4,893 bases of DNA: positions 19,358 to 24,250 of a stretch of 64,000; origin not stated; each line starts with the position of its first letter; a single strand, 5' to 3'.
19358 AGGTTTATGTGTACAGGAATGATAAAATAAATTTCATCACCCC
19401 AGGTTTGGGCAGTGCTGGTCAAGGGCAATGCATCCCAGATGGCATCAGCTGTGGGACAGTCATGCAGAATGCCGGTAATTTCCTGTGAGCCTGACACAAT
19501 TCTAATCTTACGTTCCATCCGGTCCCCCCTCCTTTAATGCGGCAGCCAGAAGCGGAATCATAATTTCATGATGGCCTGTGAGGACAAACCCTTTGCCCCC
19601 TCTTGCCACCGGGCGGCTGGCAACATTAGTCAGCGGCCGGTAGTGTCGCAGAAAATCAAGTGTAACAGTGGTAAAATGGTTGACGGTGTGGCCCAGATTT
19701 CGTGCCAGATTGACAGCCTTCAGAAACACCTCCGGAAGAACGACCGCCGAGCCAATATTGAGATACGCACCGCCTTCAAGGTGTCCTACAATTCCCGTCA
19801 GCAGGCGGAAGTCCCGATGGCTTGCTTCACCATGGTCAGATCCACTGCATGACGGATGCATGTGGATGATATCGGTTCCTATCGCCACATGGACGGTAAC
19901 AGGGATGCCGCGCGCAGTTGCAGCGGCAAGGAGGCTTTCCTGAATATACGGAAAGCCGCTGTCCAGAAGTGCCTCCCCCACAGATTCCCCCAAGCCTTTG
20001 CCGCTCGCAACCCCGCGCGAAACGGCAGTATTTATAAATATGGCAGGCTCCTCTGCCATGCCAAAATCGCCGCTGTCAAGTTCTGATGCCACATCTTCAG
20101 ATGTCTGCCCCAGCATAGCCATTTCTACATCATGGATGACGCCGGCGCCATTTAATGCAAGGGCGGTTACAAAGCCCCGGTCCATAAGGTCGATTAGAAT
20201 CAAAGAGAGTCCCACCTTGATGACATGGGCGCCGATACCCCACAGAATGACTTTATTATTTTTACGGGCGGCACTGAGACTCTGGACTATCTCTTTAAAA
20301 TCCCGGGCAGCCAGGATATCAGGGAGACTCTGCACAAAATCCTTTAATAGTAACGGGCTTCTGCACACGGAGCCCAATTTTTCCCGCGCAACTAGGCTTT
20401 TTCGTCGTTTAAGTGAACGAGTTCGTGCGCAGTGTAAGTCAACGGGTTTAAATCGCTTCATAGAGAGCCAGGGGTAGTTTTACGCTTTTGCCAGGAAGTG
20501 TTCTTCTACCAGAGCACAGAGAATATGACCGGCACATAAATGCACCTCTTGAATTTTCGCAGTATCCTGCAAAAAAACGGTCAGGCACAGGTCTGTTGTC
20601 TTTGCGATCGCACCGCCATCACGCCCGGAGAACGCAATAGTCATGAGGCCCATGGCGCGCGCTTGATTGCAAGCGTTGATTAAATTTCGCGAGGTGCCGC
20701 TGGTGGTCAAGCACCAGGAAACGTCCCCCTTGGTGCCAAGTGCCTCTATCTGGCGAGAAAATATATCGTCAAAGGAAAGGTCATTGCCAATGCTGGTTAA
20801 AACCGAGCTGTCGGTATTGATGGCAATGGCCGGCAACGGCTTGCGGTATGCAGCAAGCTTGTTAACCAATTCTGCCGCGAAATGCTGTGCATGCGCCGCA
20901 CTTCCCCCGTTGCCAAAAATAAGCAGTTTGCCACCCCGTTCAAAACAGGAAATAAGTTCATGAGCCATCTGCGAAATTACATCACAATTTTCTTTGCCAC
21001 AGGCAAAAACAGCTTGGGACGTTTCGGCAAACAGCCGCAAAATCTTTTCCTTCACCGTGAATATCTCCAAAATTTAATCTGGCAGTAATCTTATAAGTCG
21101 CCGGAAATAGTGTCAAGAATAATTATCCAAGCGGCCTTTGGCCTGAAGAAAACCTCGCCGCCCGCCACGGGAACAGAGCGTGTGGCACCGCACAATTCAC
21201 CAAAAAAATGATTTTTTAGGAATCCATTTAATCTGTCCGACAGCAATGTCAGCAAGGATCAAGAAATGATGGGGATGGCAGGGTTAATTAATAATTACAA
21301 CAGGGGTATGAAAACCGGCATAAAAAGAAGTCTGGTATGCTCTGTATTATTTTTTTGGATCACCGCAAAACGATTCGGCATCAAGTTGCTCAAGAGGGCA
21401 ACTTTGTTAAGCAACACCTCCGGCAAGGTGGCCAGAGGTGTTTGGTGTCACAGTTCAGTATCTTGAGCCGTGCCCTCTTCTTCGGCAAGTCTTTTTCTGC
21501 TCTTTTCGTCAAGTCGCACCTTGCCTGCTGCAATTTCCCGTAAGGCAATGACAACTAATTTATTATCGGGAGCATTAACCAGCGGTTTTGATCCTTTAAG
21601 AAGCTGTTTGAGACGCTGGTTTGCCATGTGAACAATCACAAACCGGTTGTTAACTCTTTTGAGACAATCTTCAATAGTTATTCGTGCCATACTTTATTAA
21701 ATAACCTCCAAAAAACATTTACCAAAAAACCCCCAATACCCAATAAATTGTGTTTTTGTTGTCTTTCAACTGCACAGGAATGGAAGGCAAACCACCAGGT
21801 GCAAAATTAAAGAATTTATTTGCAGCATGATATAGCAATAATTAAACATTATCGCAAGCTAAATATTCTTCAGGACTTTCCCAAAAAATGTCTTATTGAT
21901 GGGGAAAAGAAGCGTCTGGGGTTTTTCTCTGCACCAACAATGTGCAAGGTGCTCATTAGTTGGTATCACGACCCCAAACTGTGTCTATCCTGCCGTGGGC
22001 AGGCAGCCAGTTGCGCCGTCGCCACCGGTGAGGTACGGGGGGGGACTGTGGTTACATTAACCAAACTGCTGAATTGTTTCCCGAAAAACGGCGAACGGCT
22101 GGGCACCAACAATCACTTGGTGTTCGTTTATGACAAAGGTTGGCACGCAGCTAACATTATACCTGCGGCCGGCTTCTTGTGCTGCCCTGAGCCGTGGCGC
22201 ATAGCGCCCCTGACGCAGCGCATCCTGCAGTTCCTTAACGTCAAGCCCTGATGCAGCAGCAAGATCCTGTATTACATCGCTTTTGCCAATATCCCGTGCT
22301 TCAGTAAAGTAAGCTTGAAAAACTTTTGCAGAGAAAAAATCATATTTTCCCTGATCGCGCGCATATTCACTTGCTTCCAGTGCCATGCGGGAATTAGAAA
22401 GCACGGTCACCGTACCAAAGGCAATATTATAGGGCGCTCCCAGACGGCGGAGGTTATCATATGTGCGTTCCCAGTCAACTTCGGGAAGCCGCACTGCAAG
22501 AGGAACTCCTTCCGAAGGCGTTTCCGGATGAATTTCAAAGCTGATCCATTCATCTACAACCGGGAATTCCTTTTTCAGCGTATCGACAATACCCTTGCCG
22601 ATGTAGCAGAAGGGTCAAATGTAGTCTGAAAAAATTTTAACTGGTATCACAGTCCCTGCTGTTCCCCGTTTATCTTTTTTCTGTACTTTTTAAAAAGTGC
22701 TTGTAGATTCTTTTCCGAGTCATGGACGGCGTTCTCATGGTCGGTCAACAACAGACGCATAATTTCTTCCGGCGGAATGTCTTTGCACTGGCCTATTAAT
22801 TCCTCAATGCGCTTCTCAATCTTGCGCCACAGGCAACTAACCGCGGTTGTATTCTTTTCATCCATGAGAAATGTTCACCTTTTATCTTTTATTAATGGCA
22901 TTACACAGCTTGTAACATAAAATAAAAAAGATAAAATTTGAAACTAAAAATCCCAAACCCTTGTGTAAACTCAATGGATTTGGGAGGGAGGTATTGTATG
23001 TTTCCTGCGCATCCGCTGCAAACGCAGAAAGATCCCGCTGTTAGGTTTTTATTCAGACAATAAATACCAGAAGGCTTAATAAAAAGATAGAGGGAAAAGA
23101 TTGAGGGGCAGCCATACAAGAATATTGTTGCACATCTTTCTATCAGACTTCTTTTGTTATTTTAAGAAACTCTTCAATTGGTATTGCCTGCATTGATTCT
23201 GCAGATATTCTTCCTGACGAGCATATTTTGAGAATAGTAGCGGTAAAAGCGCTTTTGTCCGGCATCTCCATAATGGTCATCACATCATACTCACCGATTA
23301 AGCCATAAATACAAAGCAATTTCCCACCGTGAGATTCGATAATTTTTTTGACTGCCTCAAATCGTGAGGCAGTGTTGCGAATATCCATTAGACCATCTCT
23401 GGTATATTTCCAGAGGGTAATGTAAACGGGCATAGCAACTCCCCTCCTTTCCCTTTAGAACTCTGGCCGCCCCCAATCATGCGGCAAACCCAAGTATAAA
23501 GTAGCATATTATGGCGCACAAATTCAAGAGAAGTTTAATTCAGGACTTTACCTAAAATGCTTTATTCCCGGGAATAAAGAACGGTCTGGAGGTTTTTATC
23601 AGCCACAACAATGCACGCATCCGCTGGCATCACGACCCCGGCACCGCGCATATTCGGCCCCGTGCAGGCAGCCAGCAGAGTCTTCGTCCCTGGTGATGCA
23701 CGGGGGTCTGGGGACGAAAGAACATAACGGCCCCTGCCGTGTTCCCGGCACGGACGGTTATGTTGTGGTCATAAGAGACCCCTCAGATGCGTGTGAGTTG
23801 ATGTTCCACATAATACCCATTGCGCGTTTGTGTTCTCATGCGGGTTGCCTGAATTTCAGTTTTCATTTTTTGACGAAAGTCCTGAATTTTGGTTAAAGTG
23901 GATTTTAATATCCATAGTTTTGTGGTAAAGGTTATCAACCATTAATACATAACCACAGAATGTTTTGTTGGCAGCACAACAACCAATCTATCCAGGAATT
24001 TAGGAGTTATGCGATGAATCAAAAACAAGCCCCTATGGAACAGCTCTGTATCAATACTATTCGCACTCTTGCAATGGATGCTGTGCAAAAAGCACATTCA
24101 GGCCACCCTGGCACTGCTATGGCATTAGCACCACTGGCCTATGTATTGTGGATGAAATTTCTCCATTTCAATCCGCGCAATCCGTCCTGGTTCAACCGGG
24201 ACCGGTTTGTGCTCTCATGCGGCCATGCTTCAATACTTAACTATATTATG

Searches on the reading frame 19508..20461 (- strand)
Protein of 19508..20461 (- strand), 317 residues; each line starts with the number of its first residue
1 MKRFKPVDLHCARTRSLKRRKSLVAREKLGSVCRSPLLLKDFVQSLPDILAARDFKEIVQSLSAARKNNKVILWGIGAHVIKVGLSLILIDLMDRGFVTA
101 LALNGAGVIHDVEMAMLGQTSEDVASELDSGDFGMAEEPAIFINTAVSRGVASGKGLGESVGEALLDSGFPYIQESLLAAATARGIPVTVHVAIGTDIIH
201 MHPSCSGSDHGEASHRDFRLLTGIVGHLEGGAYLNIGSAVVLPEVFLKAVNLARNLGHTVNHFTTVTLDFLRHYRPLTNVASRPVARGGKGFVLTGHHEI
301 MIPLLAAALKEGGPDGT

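Call 12: search_protein_families(library=pfam, proteins=[window:19508-20461:-], max_evalue=0.01)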
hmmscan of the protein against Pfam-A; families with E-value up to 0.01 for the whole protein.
window:19508-20461:- (317 aa): 3 families
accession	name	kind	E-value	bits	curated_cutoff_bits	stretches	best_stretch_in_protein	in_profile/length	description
PF21570.3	ArgZ-like_C_2nd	-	6.6e-05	23.1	27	1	56-120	1-65/213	Arginine dihydrolase ArgZ-like, C-terminal, Rossmann fold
PF01916.23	DS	-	0.00015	21.6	27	1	51-120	12-82/288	Deoxyhypusine synthase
PF22377.2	TarS_C2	-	0.0099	16.3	27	0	87-132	14-59/78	TarS C-terminal domain 2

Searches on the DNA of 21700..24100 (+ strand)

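Call 9: search_dna_similar(query=window:23400-24000:+, collection=ecoli_genomes, mode=near, max_rows=10)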
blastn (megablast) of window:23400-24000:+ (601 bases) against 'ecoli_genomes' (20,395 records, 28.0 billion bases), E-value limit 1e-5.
No match.

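Call 11: search_rna_families(source=window, start=21700, end=24100, threshold=evalue, max_evalue=10)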
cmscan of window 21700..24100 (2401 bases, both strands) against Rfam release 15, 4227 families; matches with E-value up to 10: 5.
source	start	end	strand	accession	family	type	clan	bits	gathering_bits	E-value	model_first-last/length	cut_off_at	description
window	22893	22992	-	RF02181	ST7-AS2_1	Gene; lncRNA;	-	19.4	80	0.68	1-72/72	no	ST7 antisense RNA 2 conserved region 1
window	22869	22985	-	RF01264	snR83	Gene; snRNA; snoRNA; HACA-box;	CL00023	18.2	75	0.31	1-308/308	no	Small nucleolar RNA snR83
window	22643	22746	-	RF02191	TCL6_1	Gene; lncRNA;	-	17.5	60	0.95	1-113/113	no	T-cell leukemia/lymphoma 6 conserved region 1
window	22196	22246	+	RF00294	snoTBR17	Gene; snRNA; snoRNA; CD-box;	-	15.2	40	2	1-119/119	no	Small nucleolar RNA TBR17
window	23609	23671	+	RF02242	Xoo5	Gene; sRNA;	-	15.1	50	7.9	1-124/124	no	Xanthomonadaceae sRNA Xoo5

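Call 68: search_dna_similar(query=window:23531-23896:+, collection=plasmids, mode=distant, max_rows=10)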
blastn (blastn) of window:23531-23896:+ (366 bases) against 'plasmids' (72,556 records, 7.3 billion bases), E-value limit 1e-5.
No match.

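Call 69: search_dna_similar(query=window:23531-23896:+, collection=phages, mode=distant, max_rows=10)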
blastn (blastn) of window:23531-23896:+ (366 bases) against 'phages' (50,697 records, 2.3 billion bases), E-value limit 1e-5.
No match.

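Call 70: build_rna_model(alignment_id=A7, structure=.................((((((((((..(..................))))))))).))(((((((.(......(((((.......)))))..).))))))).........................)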
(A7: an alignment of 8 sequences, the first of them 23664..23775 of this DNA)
Model R1 built from alignment A7 (8 sequences, 128 columns); structure: as given.
model positions 119; base pairs 24; branch points 1; effective number of sequences 2.93; information 0.59 bits per position. Calibrated on 0.2 Mb of random sequence (short: E-values are rough).
structure used (alignment columns):
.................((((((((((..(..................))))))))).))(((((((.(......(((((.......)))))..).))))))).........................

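Call 71: search_with_rna_model(model_id=R1, sources=[window, L016, L020, L028, L029, L032, L033, L036, L037, L038, L039, L040, L041, L042], max_evalue=1)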
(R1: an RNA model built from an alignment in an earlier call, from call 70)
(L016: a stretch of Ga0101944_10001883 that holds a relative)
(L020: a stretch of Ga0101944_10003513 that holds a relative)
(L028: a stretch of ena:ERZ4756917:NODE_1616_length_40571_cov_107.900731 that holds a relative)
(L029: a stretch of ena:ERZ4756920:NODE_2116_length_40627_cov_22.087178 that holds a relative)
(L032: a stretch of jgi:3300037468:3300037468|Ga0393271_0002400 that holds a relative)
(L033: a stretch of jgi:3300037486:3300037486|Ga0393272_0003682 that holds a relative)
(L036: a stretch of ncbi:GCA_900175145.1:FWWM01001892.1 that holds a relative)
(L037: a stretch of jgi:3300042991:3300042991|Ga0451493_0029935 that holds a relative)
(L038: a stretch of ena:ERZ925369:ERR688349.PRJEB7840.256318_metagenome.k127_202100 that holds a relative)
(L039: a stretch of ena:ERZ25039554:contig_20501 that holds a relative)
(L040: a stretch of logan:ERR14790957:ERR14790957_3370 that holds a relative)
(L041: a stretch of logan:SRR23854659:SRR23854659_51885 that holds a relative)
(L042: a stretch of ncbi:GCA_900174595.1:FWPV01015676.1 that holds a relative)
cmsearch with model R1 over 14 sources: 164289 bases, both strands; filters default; matches with E-value up to 1: 12.
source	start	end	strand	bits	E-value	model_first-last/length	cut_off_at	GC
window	43206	43324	-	135.7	2.2e-34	1-119/119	no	0.57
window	23665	23784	+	132.8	1.4e-33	1-119/119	no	0.61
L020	1090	1208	-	131.6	2.8e-33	1-119/119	no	0.58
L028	3658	3777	+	121.5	1.4e-30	1-119/119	no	0.57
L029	3658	3777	+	121.5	1.4e-30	1-119/119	no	0.57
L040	2202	2322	+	104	7.6e-26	1-119/119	no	0.55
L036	1317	1436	+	81.9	6.4e-20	1-119/119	no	0.5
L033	1016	1134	+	79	3.9e-19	1-119/119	no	0.52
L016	1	79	-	24.2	0.0002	1-77/119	3'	0.61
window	22000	22143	+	22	0.00078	1-119/119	no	0.55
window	60636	60697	+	12.5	0.27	1-119/119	no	0.58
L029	2014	2088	+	11.4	0.53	1-119/119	no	0.6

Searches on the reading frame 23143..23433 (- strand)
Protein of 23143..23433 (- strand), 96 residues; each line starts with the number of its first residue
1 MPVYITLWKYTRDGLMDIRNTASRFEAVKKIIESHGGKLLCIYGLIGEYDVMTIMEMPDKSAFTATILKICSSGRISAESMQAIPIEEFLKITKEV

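Call 12: search_protein_families(library=pfam, proteins=[window:23143-23433:-], max_evalue=0.01)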
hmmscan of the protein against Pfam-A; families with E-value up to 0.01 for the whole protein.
window:23143-23433:- (96 aa): 1 family
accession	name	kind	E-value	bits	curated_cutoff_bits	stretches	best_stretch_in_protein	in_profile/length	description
PF08734.17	GYD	-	3.5e-23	81.9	31.4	1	4-92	1-90/91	GYD domain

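Call 27: find_encoding_contigs(protein=window:23143-23388:-, flank=3000, max_places=10)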
Protein window:23143-23388:- (81 aa): 3 contigs read that carry it; 1 place shown.
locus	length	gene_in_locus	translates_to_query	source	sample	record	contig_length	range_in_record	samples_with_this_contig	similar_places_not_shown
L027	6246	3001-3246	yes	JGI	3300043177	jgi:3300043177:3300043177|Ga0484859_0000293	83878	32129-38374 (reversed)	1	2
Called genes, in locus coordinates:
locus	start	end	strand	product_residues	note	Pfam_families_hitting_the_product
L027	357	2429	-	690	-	PF00456:Transketolase_N, PF02779:Transket_pyr, PF02780:Transketolase_C, PF22613:Transketolase_C_1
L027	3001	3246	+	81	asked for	PF08734:GYD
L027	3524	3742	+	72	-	-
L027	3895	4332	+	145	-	PF01323:DSBA, PF13462:Thioredoxin_4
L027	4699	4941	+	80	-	PF01192:RNA_pol_Rpb6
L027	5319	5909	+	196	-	PF13580:SIS_2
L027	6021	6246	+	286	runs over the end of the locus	-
